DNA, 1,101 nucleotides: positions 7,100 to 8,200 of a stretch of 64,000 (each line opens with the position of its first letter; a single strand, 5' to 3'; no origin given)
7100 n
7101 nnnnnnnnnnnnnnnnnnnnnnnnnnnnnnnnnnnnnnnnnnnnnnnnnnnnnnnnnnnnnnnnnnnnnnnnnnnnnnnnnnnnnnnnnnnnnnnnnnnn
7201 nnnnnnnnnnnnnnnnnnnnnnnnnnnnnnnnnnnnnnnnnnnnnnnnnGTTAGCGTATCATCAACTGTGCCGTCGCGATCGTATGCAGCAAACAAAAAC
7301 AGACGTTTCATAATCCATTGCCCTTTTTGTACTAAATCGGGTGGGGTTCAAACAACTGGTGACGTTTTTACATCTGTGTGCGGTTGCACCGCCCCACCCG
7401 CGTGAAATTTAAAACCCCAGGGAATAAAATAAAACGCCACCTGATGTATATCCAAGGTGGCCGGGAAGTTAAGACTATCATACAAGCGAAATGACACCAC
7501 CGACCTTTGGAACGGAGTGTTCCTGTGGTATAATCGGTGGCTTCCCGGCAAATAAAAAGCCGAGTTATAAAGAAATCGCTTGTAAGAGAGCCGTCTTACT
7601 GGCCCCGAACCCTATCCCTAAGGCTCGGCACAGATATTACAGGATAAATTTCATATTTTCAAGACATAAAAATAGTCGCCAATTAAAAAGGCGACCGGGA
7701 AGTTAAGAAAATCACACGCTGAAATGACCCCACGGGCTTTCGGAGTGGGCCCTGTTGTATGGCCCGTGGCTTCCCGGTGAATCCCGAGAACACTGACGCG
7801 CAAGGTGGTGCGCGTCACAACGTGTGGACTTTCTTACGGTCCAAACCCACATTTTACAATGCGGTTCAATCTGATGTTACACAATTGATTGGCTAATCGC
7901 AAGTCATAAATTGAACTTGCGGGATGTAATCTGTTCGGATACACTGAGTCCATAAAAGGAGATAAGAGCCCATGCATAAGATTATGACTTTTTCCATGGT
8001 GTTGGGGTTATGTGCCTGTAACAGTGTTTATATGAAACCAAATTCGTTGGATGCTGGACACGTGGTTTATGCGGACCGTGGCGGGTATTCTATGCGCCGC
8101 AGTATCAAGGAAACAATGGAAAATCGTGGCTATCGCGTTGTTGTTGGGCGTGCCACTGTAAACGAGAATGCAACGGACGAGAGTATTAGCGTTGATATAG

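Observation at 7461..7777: Tandem pair of ~85-nt structured RNA elements with compensatory base changes in a divergent intergenic region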

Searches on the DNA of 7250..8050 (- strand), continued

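Call 35: search_with_rna_model(model_id=R1, sources=[window, L004, L006, L009, L014, L015, L016, L017, L018, L019, L020, L021, L022, L023, L024, L025, L026, L027, L028, L029, L030, L031, L032, L033, L034, L035, L036, L037, L038, L039, L040, L041, L042, L043, L044, L045, L046, L047, L048, L049, L050, L051, L052, L053, L054, L055, L056, L057, L058, L059, L060, L061, L062, L063, L064, L065, L066, L067, L068, L069, L070, L071, L072, L073, L074, L075, L076, L077, L078, L079, L080, L081, L082, L083, L084, L085, L086, L087, L088, L089, L090, L091, L092, L093, L094, L095, L096, L097, L098, L099, L100, L101, L102, L103, L104, L105, L106, L107, L108, L109], max_evalue=0.001, make_alignment=true)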
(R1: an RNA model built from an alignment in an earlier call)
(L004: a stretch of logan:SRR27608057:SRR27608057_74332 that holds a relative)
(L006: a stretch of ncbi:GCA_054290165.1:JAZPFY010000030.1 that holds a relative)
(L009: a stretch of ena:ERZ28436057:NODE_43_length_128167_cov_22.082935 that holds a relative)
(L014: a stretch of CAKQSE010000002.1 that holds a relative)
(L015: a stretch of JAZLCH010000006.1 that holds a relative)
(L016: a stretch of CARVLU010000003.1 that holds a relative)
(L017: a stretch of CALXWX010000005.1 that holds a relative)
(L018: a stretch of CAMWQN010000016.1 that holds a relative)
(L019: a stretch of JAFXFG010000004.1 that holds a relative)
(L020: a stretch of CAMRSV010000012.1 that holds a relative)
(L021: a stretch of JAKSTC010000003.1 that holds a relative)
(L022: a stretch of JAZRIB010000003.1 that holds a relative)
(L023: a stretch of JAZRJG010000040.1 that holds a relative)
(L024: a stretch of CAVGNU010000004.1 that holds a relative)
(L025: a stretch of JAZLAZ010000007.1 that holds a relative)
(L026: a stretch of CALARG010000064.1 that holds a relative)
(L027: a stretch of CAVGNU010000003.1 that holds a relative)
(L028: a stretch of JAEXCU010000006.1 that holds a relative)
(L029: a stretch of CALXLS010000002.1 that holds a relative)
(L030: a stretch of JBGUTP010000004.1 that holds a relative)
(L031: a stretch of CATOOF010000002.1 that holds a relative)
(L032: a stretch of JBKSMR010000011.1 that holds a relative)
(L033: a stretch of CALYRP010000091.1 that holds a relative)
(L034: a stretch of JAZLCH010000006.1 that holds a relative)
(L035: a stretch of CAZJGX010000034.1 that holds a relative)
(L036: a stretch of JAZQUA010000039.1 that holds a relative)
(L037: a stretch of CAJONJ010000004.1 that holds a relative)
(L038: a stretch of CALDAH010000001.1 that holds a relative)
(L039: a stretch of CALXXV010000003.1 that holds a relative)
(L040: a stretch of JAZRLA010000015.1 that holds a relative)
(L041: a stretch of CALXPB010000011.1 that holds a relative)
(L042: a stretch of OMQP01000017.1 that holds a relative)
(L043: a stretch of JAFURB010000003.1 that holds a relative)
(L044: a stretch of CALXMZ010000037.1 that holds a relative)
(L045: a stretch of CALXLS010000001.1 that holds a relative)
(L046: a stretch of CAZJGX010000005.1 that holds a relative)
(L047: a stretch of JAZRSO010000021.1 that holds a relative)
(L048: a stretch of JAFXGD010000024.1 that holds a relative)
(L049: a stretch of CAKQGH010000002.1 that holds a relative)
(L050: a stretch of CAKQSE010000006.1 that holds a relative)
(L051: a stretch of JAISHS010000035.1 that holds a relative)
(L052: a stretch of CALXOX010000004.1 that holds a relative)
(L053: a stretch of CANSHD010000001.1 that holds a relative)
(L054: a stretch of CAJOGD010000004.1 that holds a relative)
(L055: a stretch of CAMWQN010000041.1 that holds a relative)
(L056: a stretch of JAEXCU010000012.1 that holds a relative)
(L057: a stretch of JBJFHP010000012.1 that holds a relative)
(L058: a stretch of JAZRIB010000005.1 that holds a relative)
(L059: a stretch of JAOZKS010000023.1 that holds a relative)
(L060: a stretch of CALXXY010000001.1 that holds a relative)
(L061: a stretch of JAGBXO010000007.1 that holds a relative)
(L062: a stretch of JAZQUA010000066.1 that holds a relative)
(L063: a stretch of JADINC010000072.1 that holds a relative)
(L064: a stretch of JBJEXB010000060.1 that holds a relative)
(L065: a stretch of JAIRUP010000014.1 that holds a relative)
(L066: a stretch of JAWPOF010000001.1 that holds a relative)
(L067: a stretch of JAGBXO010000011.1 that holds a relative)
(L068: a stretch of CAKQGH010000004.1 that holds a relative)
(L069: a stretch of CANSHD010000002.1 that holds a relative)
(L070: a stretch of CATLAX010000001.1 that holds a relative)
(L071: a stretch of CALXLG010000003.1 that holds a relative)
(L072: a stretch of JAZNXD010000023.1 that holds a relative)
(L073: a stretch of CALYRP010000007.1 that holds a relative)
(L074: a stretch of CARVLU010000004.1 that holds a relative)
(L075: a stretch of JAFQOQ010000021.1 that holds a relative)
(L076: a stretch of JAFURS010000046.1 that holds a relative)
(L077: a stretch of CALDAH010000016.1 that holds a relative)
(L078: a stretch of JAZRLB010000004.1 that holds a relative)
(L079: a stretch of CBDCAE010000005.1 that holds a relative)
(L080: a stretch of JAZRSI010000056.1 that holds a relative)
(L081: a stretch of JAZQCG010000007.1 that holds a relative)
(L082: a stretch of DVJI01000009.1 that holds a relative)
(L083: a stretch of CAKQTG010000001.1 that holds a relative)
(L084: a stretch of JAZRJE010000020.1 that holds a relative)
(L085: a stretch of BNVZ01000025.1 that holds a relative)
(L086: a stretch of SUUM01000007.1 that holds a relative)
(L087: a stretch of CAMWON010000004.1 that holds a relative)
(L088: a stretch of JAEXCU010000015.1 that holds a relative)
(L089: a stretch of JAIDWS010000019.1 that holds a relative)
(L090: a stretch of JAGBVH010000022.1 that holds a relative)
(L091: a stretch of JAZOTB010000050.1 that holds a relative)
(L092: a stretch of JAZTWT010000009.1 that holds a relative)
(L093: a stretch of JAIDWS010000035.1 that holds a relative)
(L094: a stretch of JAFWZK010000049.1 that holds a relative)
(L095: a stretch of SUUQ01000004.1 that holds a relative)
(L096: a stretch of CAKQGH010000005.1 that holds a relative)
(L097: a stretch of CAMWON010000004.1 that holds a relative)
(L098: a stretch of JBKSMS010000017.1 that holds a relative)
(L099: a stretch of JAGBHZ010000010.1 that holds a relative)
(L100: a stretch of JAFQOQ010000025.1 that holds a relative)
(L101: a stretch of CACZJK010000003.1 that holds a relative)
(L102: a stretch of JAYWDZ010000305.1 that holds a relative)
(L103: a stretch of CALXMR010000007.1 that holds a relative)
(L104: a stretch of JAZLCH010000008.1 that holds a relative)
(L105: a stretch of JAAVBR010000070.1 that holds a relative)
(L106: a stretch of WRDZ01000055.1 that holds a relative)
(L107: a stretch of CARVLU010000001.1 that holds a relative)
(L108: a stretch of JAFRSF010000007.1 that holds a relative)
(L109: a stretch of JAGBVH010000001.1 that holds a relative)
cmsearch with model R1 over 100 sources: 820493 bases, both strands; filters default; matches with E-value up to 0.001: 104.
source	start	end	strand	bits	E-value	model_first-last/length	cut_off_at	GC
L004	2190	2281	-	94.2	6e-22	1-90/90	no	0.53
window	7692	7780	-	93.6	8.4e-22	1-90/90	no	0.58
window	7458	7551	-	93.5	9.3e-22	1-90/90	no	0.51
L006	2182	2268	-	92.3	1.9e-21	1-90/90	no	0.55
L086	1252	1341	-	91.8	2.7e-21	1-90/90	no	0.52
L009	2192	2281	-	91.7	2.8e-21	1-90/90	no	0.51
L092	430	519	+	91.5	3.3e-21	1-90/90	no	0.56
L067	7764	7853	+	90.1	7.7e-21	1-90/90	no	0.57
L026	3336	3429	+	88.3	2.4e-20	1-90/90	no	0.56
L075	448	538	-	86.7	6.6e-20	1-90/90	no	0.56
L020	6794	6882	-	86.4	7.7e-20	1-90/90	no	0.52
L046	967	1055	+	85.9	1e-19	1-90/90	no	0.48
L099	7468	7559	-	85.4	1.4e-19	1-90/90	no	0.54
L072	5790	5881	-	84.6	2.4e-19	1-90/90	no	0.51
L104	1285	1377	-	84.4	2.7e-19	1-90/90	no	0.53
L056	7892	7979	-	84.3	2.9e-19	1-90/90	no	0.52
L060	3622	3709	+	83.5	4.6e-19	1-90/90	no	0.51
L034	536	625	+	81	2.3e-18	1-90/90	no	0.57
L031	3669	3757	+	80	4.1e-18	1-90/90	no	0.49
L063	848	936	-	80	4.2e-18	1-90/90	no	0.48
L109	497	586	-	80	4.3e-18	1-90/90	no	0.51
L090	4751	4840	-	79.8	4.9e-18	1-90/90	no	0.6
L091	5118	5206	+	78.2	1.3e-17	1-90/90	no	0.49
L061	5210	5299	-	78.1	1.4e-17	1-90/90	no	0.57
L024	7903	7991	-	78.1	1.4e-17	1-90/90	no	0.55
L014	6168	6256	-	78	1.5e-17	1-90/90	no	0.55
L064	7848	7934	-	77.6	1.9e-17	1-90/90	no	0.53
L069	1717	1810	-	76.7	3.4e-17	1-90/90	no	0.56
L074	3614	3700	+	76.5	3.7e-17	1-90/90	no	0.54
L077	4849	4944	+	75.5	6.9e-17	1-90/90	no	0.46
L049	2907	2996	+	75.3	7.7e-17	1-90/90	no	0.56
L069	2712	2804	+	74.9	1e-16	1-90/90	no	0.55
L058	6376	6463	+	74.8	1.1e-16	1-90/90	no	0.49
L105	3941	4037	-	74.3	1.5e-16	1-90/90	no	0.53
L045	7707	7796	+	74.1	1.7e-16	1-90/90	no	0.52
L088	4316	4403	+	74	1.8e-16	1-90/90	no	0.53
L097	7641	7734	-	73.3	2.8e-16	1-90/90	no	0.57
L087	637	729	+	73.1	3.1e-16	1-90/90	no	0.56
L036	6814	6900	+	72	6.1e-16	1-90/90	no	0.45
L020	4148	4242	+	72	6.2e-16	1-90/90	no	0.47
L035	142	229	-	71.9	6.8e-16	1-90/90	no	0.52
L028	7482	7568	-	71.8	7.3e-16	1-90/90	no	0.49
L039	6720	6809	+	71.1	1.1e-15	1-90/90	no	0.54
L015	3072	3157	-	70.1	2.1e-15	1-90/90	no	0.53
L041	4464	4550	-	70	2.2e-15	1-90/90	no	0.52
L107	4798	4889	+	69.8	2.4e-15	1-90/90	no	0.5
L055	1247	1333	-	69.8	2.4e-15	1-90/90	no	0.46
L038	6921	7007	+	69.8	2.5e-15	1-90/90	no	0.55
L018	7855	7939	-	68.2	6.6e-15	1-90/90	no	0.53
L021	6261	6345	-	67.7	9.1e-15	1-90/90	no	0.51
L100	500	585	-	67.5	1.1e-14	1-90/90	no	0.51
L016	3336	3424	-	67.2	1.3e-14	1-90/90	no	0.49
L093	7371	7459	+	67.1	1.3e-14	1-90/90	no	0.52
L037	1053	1138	-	66.6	1.9e-14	1-90/90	no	0.42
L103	13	98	-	65.6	3.4e-14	1-90/90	no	0.49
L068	2495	2580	+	64.9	5.2e-14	1-90/90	no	0.48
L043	7714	7806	+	64.8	5.8e-14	1-90/90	no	0.53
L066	1483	1569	+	64.3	8e-14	1-90/90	no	0.63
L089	627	712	-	63.8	1.1e-13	1-90/90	no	0.5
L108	6286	6370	-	63.7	1.1e-13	1-90/90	no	0.53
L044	6756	6845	-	63.6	1.2e-13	1-90/90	no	0.51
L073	722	808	-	63.5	1.2e-13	1-90/90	no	0.45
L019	1835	1922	-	61.7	3.9e-13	1-90/90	no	0.53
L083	1860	1945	-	61.1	5.6e-13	1-90/90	no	0.45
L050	6180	6265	-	60.8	6.8e-13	1-90/90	no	0.48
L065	5528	5616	+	60.7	7.2e-13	1-90/90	no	0.54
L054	1872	1957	-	59.4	1.6e-12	1-90/90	no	0.51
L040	1899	1987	+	59.3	1.8e-12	1-90/90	no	0.52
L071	1495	1580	-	59.3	1.8e-12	1-90/90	no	0.44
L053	7517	7605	-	58.8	2.3e-12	1-90/90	no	0.48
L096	1322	1406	+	58.4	3.1e-12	1-90/90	no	0.46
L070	2756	2840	-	57.7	4.8e-12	1-90/90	no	0.56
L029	639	726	+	57.4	5.7e-12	1-90/90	no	0.55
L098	2426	2514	-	55.3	2.2e-11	1-90/90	no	0.49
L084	615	698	+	53.8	5.3e-11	1-90/90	no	0.51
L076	1864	1952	-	53.4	6.9e-11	1-90/90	no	0.47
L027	4434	4517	-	53.4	6.9e-11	1-90/90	no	0.49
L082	516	600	-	51.9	1.9e-10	1-90/90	no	0.51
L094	3932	4012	+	51.3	2.6e-10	1-90/90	no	0.52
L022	2929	3013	-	50.9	3.4e-10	1-90/90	no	0.51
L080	2613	2697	-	50.9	3.4e-10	1-90/90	no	0.51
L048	4949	5033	-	50.5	4.4e-10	1-90/90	no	0.48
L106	3844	3931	+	50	5.7e-10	1-90/90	no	0.52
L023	3245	3329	+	49.9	6.2e-10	1-90/90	no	0.49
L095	7661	7745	-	49.8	6.8e-10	1-90/90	no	0.49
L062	5189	5273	-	49.4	8.4e-10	1-90/90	no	0.47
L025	1231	1315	-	48.8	1.3e-09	1-90/90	no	0.49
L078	749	832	-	48.7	1.3e-09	1-90/90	no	0.49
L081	994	1077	-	48.5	1.5e-09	1-90/90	no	0.5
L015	7039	7125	-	48.4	1.6e-09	1-90/90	no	0.46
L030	2139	2223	+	47.9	2.2e-09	1-90/90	no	0.49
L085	4752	4836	-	47.9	2.2e-09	1-90/90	no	0.49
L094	206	290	-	47.4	3e-09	1-90/90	no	0.46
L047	3258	3341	-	47.2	3.5e-09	1-90/90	no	0.5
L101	1255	1339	-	46.3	5.8e-09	1-90/90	no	0.48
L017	3153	3243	-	46.1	6.7e-09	1-90/90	no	0.54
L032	1614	1698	+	45.3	1.1e-08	1-90/90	no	0.47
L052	2951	3031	-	44.4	2e-08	1-90/90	no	0.62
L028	5789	5871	-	44.2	2.3e-08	1-90/90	no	0.43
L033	696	776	-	44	2.5e-08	1-90/90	no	0.59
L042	97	180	-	42.8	5.2e-08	1-90/90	no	0.57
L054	7646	7727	-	42.2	7.5e-08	1-90/90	no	0.52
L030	7939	8000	+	39.2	5.1e-07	1-62/90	3'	0.5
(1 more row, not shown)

Alignment A3: 104 matches aligned to the model, 116 columns, each read 5' to 3' on its own strand. Consensus structure (alignment columns), stored with it:
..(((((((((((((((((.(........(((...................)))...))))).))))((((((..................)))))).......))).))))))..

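Call 69: search_with_rna_model(model_id=R1, sources=[L110, L111, L112, L113, L114, L115, L116, L117, L118, L119, L120, L121, L122, L123, L124, L125, L126, L127, L128, L129, L130, L131, L132, L133, L134, L135], max_evalue=0.01)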
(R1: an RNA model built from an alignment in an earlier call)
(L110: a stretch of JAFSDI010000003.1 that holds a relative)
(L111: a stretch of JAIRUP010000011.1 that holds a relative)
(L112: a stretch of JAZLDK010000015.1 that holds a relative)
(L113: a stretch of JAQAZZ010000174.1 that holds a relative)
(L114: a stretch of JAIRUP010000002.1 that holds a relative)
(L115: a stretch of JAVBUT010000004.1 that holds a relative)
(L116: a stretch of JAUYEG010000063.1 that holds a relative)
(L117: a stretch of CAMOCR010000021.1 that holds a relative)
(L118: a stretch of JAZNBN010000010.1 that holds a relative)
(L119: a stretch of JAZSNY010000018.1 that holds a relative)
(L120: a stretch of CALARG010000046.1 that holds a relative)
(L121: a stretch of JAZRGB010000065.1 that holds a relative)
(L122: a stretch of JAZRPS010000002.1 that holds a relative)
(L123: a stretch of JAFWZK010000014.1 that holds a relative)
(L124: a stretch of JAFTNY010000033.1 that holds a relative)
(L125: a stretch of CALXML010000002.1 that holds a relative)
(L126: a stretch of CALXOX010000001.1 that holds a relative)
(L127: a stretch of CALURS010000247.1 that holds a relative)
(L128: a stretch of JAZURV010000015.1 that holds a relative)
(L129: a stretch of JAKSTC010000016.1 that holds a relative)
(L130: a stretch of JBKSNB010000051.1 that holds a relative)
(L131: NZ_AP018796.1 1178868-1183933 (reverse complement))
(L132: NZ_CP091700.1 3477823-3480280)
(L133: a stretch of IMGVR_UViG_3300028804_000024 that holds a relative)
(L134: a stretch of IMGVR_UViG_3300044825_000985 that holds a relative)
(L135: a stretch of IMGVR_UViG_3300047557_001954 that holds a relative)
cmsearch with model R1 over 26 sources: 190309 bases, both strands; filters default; matches with E-value up to 0.01: 23.
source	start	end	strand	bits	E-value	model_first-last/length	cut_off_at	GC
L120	3898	3989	-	81.3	4.3e-19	1-90/90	no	0.51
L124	2986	3077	+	79.9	1.1e-18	1-90/90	no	0.58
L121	7814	7902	-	79.4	1.4e-18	1-90/90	no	0.47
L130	3494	3579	+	73.1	7.4e-17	1-90/90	no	0.49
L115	6689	6775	-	72.7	9.3e-17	1-90/90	no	0.55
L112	208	299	-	71.4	2.1e-16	1-90/90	no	0.51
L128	2326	2411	+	70.1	4.8e-16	1-90/90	no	0.53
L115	4746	4834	-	69.8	5.9e-16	1-90/90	no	0.54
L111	5240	5327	+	69.1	8.9e-16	1-90/90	no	0.55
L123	6288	6379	+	68.3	1.5e-15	1-90/90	no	0.58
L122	2386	2474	+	67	3.4e-15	1-90/90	no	0.55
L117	2805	2893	+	65.4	8.9e-15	1-90/90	no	0.56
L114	3227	3312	+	56.4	2.6e-12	1-90/90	no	0.58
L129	7074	7160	-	54.4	8.9e-12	1-90/90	no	0.51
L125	5482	5566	+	52.6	2.7e-11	1-90/90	no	0.47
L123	3753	3837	+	52.3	3.2e-11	1-90/90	no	0.52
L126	2118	2202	-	51.9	4.3e-11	1-90/90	no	0.51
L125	3908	3992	-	51.5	5.5e-11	1-90/90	no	0.47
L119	6297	6381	+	50.9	7.8e-11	1-90/90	no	0.51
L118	416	500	-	49.9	1.4e-10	1-90/90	no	0.49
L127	2778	2858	+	44.4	4.6e-09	1-90/90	no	0.62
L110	5774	5858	-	44.1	5.6e-09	1-90/90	no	0.51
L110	7796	7869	+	25.7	0.00055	1-90/90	no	0.51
